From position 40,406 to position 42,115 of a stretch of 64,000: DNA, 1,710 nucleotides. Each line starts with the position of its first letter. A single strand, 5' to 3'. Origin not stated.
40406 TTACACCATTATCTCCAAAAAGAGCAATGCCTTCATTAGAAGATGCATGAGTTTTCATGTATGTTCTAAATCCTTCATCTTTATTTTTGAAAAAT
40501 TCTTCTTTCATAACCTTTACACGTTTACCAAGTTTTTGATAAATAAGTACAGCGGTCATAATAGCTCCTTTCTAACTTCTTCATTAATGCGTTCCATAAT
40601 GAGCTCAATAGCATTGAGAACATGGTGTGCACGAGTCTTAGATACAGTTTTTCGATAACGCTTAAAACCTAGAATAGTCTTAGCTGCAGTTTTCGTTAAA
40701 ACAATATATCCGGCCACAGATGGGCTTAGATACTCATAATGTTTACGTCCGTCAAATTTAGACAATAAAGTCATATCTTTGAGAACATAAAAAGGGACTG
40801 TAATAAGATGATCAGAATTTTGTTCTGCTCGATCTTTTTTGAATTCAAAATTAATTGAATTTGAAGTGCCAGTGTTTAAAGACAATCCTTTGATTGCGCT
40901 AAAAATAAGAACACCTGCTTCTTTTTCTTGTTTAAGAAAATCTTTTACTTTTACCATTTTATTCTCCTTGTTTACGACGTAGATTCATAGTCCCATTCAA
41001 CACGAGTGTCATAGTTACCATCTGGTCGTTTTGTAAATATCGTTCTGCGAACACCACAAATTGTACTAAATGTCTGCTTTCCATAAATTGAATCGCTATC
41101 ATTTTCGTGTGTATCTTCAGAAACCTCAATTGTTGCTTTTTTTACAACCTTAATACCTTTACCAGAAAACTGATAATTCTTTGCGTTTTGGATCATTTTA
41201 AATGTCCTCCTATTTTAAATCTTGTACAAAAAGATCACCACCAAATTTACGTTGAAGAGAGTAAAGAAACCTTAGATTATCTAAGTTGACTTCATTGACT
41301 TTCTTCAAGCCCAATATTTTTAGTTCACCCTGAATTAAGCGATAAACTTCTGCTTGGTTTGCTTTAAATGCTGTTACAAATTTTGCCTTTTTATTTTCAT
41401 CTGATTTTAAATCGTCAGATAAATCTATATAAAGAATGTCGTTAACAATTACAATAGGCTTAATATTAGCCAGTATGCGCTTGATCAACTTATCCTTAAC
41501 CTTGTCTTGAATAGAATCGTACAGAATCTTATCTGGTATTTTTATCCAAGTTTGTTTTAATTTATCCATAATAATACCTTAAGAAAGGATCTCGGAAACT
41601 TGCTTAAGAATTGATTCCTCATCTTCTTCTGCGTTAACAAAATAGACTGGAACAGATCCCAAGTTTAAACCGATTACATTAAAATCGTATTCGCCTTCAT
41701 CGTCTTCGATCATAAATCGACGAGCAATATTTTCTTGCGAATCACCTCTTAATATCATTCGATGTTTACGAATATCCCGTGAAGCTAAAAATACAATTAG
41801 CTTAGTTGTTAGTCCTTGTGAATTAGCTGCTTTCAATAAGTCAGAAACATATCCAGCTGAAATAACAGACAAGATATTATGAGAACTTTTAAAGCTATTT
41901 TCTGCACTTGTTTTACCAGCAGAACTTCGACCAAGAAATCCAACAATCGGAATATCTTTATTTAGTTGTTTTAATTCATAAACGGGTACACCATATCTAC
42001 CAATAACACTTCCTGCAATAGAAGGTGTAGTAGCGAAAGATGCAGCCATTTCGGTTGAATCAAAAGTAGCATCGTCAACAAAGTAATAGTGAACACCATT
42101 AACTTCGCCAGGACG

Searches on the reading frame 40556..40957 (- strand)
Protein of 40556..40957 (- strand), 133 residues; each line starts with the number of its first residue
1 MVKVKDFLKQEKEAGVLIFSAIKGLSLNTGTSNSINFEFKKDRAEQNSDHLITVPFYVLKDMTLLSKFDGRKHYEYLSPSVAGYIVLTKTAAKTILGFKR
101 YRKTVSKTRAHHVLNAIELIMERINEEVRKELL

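Call 3: search_protein_families(library=pfam, proteins=[window:40556-40957:-], max_evalue=1)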
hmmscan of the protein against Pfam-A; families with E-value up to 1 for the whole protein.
window:40556-40957:- (133 aa): 1 family
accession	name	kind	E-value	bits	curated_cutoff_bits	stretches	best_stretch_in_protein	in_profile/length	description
PF11033.13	ComJ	-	0.08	13.1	25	1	15-66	37-82/122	Competence protein J (ComJ)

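Call 4: search_protein_families(library=phrogs, proteins=[window:40556-40957:-], max_evalue=0.1)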
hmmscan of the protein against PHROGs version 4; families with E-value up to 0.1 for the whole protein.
window:40556-40957:- (133 aa): 1 family
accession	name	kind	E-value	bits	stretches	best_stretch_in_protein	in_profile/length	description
phrog_18177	-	unknown function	0.059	14.5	1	72-114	24-69/79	-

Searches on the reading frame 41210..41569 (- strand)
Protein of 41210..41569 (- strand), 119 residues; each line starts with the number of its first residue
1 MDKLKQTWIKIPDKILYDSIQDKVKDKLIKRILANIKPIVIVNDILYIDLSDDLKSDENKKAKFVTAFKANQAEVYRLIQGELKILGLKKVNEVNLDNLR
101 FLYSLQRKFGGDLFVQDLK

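Call 3: search_protein_families(library=pfam, proteins=[window:41210-41569:-], max_evalue=1)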
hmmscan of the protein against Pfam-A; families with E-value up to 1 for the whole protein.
window:41210-41569:- (119 aa): 0 families

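Call 4: search_protein_families(library=phrogs, proteins=[window:41210-41569:-], max_evalue=0.1)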
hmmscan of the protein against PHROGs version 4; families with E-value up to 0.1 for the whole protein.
window:41210-41569:- (119 aa): 1 family
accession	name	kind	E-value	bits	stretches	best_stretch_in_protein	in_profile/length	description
phrog_10066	-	unknown function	0.08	14.2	0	17-106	33-121/136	-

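Call 55: search_protein_families(library=ncbifam, proteins=[window:41210-41569:-], max_evalue=0.01)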
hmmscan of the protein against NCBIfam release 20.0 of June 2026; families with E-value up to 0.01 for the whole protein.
window:41210-41569:- (119 aa): 0 families

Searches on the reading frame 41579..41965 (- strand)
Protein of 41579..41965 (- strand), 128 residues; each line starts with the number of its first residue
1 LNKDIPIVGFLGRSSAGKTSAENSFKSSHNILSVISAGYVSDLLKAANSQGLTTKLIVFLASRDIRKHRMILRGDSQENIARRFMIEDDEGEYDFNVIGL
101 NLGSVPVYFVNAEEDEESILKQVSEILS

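Call 51: predict_structure(alignment_id=A4)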
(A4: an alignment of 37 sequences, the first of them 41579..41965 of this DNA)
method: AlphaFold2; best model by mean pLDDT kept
length: 128 residues; sequences in the alignment: 37
mean_pLDDT: 95.5   pTM: 0.87
mean pLDDT of the five models: 95.5, 95.2, 95.3, 95.2, 95.0
residues with pLDDT >= 90: 123; 70-90: 5; 50-70: 0; < 50: 0
segments of 3 or more residues with pLDDT < 50: none
pLDDT, mean of each block of 10 residues (from residue 1): 92 96 93 92 96 97 98 98 95 94 96 97 97
secondary structure, 60 per line:
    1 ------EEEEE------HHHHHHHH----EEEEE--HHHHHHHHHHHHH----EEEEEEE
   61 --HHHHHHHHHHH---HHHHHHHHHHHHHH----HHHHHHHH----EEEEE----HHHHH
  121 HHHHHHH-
elements in order: E7-11 H18-25 E30-34 H37-49 E54-60 H63-73 H77-90 H95-102 E107-111 H116-127

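Call 53: fold_search(model_id=the predicted structure, library=pdb)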
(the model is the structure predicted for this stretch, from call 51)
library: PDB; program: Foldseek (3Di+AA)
matches with E <= 10: 1420; with E <= 0.001: 9
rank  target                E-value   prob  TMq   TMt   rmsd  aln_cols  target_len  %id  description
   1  2bwj_F                7.9e-05  1.00  0.61  0.42   6.0       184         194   14  Structure of adenylate kinase 5 (released 2005-07-21)
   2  2bwj_C                1.7e-04  1.00  0.60  0.42   5.8       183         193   14  Structure of adenylate kinase 5 (released 2005-07-21)
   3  1rkb                  6.0e-04  1.00  0.53  0.41   7.5       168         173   14  The structure of adrenal gland protein AD-004 (released 2005-01-11)
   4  2c95_B                6.4e-04  1.00  0.62  0.43   5.8       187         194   14  Structure of adenylate kinase 1 in complex with P1,P4-di(adenosine) tetraphosphate (released 2007-02-20)
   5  9drz_C                7.3e-04  1.00  0.65  0.54   4.4       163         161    8  Structure of Lichtheimia corymbifera Kinase in complex with GDP and MG (released 2024-10-16)
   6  7e9v                  7.3e-04  1.00  0.59  0.41   6.6       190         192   14  The Crystal Structure of human UMP-CMP kinase from Biortus. (released 2021-03-24)
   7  2bwj_B                8.9e-04  1.00  0.60  0.41   6.0       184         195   14  Structure of adenylate kinase 5 (released 2005-07-21)
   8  2bwj_E                8.9e-04  1.00  0.60  0.43   5.8       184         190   14  Structure of adenylate kinase 5 (released 2005-07-21)
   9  5ycd_B                9.5e-04  1.00  0.61  0.43   5.6       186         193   15  Crystal structure of Poecilia reticulata adenylate kinase (released 2018-09-12)
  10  5ycf_A                1.1e-03  1.00  0.61  0.43   5.7       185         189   14  Crystal structure of Xiphophorus maculatus adenylate kinase (released 2018-09-12)
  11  1ko4_A                1.2e-03  1.00  0.64  0.51   5.1       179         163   12  Crystal structure of gluconate kinase (released 2002-05-29)
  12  5ycf_B                1.2e-03  1.00  0.60  0.43   5.7       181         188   15  Crystal structure of Xiphophorus maculatus adenylate kinase (released 2018-09-12)
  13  2bwj_A                1.2e-03  1.00  0.61  0.42   5.8       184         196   14  Structure of adenylate kinase 5 (released 2005-07-21)
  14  2bwj_D                1.2e-03  1.00  0.60  0.42   5.8       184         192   14  Structure of adenylate kinase 5 (released 2005-07-21)
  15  1knq_A                1.3e-03  1.00  0.63  0.49   5.0       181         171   14  Crystal structure of gluconate kinase (released 2002-05-29)
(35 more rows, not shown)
